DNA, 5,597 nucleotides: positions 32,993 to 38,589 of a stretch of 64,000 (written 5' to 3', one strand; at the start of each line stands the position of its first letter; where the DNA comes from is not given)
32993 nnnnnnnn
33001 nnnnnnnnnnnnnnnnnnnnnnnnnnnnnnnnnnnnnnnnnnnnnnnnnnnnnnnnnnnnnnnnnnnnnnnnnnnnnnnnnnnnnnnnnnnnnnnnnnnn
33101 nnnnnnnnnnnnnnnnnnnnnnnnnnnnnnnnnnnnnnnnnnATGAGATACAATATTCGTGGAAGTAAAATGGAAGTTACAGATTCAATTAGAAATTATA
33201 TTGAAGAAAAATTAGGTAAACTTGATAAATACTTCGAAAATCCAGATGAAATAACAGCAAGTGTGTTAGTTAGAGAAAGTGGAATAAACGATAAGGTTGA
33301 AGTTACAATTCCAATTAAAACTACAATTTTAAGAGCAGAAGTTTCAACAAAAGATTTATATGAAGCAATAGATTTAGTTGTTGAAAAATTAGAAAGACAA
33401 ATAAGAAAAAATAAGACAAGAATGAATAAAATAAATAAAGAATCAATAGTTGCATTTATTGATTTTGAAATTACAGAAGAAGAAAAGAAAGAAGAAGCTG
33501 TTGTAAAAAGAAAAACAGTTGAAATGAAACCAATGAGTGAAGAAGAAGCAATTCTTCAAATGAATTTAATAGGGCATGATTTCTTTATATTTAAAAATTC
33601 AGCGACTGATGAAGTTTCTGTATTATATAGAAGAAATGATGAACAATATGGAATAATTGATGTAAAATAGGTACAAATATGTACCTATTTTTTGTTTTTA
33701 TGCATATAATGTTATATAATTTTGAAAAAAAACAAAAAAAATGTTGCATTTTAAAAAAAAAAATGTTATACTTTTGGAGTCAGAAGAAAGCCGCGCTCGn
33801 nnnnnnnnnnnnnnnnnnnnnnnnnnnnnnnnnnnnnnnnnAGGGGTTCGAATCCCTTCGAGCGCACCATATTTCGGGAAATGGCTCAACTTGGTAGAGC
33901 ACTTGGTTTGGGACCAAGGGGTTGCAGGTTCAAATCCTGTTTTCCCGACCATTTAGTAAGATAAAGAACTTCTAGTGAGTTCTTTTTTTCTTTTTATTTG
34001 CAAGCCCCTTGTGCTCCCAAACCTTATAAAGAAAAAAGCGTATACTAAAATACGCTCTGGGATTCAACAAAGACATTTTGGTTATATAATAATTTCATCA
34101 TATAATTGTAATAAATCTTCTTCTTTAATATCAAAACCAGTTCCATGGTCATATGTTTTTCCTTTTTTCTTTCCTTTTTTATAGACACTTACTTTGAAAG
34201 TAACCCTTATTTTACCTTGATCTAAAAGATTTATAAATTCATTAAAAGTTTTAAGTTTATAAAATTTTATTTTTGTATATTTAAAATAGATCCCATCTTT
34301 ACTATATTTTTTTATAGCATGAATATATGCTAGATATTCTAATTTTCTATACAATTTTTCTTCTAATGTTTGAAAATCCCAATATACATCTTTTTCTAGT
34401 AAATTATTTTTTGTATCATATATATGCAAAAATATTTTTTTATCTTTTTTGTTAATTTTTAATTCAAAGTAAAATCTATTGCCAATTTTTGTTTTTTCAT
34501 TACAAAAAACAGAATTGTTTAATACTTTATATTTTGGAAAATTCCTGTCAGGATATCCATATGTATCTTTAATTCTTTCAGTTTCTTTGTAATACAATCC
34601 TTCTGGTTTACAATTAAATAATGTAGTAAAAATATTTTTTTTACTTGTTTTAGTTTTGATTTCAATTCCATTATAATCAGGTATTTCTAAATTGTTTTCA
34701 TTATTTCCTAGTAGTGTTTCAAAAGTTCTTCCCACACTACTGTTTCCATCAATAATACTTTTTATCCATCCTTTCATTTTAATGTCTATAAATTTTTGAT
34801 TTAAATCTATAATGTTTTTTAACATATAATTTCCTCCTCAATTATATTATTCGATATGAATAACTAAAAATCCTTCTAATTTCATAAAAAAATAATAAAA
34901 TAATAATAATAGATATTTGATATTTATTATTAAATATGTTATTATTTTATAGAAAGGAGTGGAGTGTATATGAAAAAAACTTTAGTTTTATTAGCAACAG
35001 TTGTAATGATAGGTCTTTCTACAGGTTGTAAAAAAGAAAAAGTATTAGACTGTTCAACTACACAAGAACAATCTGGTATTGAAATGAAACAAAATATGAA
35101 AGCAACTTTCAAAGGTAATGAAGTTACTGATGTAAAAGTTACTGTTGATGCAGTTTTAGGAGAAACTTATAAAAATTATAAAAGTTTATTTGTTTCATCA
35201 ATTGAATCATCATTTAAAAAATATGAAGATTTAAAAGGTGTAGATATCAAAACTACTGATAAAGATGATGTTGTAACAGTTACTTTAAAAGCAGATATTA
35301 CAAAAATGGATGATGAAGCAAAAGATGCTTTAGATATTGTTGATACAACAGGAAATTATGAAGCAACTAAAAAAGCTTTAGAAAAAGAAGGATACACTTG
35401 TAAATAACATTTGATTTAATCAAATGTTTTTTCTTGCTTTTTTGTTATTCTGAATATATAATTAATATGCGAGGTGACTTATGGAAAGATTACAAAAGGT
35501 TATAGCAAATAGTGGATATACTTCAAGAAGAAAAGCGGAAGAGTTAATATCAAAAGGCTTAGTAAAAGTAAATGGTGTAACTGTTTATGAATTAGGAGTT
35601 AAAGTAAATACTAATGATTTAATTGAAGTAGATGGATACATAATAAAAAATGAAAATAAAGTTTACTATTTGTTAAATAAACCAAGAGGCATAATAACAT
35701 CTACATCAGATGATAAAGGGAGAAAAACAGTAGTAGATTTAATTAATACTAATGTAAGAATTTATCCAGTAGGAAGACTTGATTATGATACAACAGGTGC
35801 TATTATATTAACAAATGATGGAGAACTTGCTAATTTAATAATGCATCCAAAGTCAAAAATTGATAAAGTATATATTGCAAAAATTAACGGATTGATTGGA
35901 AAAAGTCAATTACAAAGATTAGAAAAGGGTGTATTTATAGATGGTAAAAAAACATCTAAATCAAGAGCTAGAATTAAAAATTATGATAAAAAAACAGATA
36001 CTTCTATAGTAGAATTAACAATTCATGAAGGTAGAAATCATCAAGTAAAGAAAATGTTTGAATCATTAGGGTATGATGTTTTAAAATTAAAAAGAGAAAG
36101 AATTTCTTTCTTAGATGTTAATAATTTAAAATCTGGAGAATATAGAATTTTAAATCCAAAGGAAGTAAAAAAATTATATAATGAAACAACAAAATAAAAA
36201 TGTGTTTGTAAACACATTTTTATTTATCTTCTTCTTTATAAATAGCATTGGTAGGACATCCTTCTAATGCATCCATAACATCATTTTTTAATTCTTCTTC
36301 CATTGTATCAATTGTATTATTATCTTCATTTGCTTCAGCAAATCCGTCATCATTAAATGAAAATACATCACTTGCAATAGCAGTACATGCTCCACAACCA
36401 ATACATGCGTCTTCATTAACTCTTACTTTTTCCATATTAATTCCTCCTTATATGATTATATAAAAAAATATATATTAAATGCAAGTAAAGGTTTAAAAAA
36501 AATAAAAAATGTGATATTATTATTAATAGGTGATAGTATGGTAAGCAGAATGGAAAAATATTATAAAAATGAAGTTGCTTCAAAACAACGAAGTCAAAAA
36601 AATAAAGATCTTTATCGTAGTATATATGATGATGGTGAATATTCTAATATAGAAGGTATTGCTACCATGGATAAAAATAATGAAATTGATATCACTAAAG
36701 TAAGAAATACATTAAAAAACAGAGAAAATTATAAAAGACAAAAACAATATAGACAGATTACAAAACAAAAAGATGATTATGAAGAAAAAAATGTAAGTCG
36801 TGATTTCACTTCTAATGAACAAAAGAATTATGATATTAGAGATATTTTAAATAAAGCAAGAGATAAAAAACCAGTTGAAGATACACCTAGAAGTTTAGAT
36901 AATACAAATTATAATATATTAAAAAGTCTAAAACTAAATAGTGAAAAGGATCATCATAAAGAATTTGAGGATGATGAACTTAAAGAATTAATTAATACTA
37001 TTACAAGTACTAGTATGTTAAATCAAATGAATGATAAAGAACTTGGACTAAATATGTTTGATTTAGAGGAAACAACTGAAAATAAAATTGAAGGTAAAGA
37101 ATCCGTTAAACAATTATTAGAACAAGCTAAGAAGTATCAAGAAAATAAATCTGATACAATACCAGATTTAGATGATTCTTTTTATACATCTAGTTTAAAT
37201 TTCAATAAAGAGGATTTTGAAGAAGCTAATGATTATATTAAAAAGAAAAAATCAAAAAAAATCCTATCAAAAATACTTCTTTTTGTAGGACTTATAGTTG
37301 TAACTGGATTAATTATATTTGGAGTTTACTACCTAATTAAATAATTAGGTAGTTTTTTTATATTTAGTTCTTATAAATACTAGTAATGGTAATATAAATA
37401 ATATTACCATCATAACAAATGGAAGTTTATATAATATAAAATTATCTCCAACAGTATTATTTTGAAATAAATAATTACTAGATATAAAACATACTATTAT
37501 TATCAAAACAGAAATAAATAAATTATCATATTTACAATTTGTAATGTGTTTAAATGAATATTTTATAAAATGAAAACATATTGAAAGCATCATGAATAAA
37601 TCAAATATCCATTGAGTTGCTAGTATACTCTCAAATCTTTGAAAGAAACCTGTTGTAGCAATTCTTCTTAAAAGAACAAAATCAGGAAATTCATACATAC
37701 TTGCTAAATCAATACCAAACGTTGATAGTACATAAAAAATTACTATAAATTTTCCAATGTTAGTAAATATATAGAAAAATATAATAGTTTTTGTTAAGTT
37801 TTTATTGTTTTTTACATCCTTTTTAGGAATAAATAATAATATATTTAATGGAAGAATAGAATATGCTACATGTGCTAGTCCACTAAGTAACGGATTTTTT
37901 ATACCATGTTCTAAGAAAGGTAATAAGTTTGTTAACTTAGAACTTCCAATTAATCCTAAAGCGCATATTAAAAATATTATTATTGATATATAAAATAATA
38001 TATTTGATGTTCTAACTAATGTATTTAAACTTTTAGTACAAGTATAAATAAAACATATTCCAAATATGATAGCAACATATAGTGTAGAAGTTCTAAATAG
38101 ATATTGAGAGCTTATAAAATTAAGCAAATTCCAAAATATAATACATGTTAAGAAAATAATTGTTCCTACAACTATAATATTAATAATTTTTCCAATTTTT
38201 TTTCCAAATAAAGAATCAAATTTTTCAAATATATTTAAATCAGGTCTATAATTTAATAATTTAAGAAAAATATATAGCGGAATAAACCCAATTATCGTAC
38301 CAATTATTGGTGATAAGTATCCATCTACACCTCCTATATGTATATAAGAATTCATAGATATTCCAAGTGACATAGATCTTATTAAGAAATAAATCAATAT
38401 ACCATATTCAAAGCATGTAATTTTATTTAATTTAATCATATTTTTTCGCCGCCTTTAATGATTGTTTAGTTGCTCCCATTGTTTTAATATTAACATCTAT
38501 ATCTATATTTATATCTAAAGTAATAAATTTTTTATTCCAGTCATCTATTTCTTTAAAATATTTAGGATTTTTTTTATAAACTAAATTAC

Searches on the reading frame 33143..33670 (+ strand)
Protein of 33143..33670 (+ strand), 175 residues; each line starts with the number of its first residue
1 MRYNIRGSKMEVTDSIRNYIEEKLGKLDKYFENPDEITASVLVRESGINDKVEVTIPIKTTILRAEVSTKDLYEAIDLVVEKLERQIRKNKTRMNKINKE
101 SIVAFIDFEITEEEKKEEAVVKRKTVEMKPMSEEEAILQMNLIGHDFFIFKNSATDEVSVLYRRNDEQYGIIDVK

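Call 70: search_protein_families(library=pfam, proteins=[window:33143-33670:+], max_evalue=0.00001)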
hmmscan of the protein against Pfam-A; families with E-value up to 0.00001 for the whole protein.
window:33143-33670:+ (175 aa): 2 families
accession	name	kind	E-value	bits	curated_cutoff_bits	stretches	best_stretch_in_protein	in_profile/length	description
PF02482.25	Ribosomal_S30AE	-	3.6e-27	95.4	23.7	1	3-94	1-87/88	Sigma 54 modulation protein / S30EA ribosomal protein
PF16321.10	Ribosom_S30AE_C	-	1.9e-26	92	25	1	116-171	2-57/57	Sigma 54 modulation/S30EA ribosomal protein C terminus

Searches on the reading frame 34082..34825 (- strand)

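Call 70: search_protein_families(library=pfam, proteins=[window:34082-34825:-], max_evalue=0.00001)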
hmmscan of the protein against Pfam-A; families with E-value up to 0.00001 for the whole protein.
window:34082-34825:- (247 aa): 1 family
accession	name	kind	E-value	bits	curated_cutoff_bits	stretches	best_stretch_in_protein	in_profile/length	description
PF15515.12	MvaI_BcnI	-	6.9e-48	164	25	1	10-242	2-227/227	MvaI/BcnI restriction endonuclease family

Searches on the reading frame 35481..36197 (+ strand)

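Call 71: search_protein_families(library=pfam, proteins=[window:35481-36197:+], max_evalue=0.00001)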
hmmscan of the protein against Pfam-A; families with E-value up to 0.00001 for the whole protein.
window:35481-36197:+ (238 aa): 2 families
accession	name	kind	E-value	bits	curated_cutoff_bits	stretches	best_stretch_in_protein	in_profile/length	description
PF00849.27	PseudoU_synth_2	-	3e-26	92.9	26.8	1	62-195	2-152/152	RNA pseudouridylate synthase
PF01479.30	S4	-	1.7e-11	44.1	22.8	1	2-48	1-48/48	S4 domain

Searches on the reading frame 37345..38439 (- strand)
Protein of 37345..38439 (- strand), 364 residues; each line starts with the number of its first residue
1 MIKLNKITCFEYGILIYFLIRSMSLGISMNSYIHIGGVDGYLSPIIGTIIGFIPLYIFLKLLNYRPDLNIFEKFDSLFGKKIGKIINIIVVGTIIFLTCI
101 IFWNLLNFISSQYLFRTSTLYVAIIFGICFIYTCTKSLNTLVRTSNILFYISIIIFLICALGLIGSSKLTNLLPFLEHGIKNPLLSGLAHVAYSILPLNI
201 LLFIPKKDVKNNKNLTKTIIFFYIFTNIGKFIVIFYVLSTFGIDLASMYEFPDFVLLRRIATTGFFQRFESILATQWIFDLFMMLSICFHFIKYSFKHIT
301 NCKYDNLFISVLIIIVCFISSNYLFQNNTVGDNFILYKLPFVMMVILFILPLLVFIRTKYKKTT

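Call 71: search_protein_families(library=pfam, proteins=[window:37345-38439:-], max_evalue=0.00001)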
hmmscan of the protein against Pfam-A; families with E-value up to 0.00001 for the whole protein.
window:37345-38439:- (364 aa): 1 family
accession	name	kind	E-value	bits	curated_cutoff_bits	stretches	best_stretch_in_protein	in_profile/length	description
PF03845.19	Spore_permease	-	1.8e-30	106.3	23.4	1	16-323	7-315/321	Spore germination protein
